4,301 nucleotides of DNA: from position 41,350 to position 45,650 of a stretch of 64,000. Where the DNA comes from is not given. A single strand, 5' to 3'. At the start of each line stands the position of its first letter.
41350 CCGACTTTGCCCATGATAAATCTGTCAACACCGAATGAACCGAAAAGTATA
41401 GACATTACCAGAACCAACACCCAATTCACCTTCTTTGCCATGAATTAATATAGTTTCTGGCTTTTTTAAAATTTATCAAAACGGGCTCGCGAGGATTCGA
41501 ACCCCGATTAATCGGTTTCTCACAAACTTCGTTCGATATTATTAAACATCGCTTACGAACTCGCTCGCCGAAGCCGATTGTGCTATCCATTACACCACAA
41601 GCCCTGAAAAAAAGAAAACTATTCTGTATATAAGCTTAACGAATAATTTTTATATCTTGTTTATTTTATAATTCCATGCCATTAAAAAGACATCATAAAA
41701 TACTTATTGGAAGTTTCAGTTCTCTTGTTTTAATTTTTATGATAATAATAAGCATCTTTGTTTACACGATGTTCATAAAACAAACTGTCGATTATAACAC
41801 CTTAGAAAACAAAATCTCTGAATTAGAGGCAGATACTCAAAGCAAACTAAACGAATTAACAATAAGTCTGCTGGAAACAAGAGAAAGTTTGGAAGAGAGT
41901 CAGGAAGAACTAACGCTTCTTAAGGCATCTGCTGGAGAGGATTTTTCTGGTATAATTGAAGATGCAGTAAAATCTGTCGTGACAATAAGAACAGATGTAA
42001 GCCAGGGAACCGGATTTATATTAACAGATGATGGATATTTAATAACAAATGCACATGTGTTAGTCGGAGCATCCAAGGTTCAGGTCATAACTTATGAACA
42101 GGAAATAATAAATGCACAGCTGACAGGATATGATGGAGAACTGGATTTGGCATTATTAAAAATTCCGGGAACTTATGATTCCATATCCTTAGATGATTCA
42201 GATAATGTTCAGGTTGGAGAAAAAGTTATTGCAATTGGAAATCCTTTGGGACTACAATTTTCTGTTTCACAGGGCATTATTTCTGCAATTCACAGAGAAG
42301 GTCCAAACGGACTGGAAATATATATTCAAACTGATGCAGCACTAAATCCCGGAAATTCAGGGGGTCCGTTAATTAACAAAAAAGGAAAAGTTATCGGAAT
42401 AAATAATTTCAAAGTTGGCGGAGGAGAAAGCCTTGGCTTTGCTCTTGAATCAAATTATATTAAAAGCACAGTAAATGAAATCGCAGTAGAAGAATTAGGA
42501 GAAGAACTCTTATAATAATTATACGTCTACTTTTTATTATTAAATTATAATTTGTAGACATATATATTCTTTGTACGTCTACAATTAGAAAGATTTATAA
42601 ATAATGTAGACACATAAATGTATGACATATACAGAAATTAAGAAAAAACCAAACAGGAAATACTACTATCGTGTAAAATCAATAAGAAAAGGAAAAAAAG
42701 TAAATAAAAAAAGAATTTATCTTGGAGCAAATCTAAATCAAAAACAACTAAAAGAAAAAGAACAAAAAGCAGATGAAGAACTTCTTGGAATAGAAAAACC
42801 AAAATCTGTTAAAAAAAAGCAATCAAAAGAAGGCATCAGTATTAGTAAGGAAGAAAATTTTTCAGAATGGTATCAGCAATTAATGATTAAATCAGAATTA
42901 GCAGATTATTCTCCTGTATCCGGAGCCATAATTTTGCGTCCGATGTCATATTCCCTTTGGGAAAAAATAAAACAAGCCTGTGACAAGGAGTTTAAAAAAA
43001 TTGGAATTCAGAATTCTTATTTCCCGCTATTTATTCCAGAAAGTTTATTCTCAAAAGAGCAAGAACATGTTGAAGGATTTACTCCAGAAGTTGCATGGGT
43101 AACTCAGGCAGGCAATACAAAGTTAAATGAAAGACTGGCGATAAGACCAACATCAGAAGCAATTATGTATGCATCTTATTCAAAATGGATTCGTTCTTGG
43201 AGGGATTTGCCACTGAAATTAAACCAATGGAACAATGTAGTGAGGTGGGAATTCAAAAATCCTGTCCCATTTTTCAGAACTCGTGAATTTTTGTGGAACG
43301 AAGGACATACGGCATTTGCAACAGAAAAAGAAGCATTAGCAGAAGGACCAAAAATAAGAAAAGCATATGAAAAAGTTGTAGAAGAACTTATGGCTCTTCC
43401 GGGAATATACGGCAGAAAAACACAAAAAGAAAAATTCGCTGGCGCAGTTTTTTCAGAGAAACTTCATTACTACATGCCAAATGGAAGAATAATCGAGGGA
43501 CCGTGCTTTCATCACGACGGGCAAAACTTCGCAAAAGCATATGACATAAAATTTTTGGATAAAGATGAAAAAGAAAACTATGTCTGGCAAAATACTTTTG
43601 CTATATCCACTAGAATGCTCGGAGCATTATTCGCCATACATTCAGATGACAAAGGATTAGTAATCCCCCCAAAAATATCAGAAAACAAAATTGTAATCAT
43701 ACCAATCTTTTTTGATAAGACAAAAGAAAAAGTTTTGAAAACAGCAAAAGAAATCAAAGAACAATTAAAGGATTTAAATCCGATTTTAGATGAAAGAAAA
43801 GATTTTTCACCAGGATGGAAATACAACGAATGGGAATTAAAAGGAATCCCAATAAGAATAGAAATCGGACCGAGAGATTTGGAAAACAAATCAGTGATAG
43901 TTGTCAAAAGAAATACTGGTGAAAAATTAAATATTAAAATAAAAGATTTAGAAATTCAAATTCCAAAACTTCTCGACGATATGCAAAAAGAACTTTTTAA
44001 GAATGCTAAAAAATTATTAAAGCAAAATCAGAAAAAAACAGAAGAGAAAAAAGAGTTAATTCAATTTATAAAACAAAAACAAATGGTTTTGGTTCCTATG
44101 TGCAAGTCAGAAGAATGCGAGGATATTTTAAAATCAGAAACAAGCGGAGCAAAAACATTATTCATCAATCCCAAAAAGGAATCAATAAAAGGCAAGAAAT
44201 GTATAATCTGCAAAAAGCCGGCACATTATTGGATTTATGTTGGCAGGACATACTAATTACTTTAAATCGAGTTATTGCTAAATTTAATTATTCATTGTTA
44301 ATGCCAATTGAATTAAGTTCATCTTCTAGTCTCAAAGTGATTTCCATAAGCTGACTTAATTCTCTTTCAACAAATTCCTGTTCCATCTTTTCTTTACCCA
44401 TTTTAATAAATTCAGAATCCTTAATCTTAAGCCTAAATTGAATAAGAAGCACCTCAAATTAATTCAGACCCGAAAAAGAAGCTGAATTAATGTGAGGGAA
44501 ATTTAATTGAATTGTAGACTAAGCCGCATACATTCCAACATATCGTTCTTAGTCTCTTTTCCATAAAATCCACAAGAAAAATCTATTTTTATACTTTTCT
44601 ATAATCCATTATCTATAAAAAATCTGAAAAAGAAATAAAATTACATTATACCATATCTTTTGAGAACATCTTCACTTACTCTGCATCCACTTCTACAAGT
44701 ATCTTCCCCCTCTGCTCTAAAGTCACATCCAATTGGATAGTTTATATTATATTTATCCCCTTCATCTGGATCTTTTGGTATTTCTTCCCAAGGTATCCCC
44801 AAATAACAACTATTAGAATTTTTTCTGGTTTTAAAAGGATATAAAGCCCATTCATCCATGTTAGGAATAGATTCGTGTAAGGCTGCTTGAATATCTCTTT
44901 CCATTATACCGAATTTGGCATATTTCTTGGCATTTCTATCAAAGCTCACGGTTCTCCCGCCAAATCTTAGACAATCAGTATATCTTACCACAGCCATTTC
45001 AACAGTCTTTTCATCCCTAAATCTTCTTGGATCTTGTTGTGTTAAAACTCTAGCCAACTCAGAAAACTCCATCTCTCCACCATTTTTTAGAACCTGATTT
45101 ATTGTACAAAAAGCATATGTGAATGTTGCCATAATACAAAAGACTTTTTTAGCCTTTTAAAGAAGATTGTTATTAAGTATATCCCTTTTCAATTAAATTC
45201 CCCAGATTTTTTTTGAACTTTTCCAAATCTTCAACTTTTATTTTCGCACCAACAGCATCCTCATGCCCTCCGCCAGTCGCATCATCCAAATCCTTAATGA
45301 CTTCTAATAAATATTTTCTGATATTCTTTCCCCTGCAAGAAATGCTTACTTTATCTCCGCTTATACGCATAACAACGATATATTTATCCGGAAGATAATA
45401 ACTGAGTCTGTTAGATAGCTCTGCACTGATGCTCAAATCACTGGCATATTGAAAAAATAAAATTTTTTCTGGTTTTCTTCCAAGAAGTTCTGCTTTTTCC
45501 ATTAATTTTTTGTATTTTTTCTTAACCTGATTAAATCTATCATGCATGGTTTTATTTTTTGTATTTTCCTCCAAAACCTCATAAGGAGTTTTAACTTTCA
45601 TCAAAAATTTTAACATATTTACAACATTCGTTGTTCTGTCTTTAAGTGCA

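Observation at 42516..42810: ProRS fused to a putative DNA-binding domain behind a four-site operator array: possible self-regulating synthetase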

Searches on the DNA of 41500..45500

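Call 64: search_rna_families(source=window, start=41500, end=45500, threshold=evalue, max_evalue=1)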
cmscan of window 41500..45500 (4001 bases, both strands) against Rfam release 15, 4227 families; matches with E-value up to 1: 0.
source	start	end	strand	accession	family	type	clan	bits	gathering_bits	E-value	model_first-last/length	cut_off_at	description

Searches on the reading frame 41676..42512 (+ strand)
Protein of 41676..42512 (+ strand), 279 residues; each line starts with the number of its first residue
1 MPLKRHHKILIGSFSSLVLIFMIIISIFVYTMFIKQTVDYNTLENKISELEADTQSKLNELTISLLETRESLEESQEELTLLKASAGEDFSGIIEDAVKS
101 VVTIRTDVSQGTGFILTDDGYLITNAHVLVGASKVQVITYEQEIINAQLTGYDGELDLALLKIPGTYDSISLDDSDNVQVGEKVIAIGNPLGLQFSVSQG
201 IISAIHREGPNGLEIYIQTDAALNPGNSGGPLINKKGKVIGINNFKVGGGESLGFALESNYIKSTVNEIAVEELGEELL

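Call 6: search_protein_families(library=pfam, proteins=[window:41676-42512:+], max_evalue=1)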
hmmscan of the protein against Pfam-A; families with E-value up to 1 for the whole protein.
window:41676-42512:+ (279 aa): 11 families
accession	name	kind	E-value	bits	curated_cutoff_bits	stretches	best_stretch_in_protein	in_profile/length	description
PF13365.12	Trypsin_2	-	1.2e-33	117.3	27.6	1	111-242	1-144/144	Trypsin-like peptidase domain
PF00089.32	Trypsin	-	1.3e-15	58.3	20.6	1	110-261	26-215/220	Trypsin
PF01732.22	Mycop_pep_DUF31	-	0.0056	16.8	27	1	216-244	317-345/346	Mycoplasma peptidase (DUF31)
PF14988.11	DUF4515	-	0.0098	16.3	24.5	1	33-85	80-132/206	Domain of unknown function (DUF4515)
PF00949.27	Peptidase_S7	-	0.018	15.3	20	1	212-242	83-112/131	Peptidase S7, Flavivirus NS3 serine protease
PF14584.11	DUF4446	-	0.036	14.5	27.4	1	18-80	2-65/150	Protein of unknown function (DUF4446)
PF05579.19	Peptidase_S32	-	0.063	12.9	24.7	0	224-243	206-225/297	Equine arteritis virus serine endopeptidase S32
PF10459.15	Peptidase_S46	-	0.077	12.1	22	1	224-243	631-650/698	Peptidase S46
PF15330.11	SIT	-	0.083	13.8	27.6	1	10-57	2-49/114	SHP2-interacting transmembrane adaptor protein, SIT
PF25686.1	Betaherpes_U91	-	0.14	12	27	1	6-74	15-82/157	Betaherpesvirus U91 protein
PF06009.19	Laminin_II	-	0.27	11.7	33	1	46-106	7-66/138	Laminin Domain II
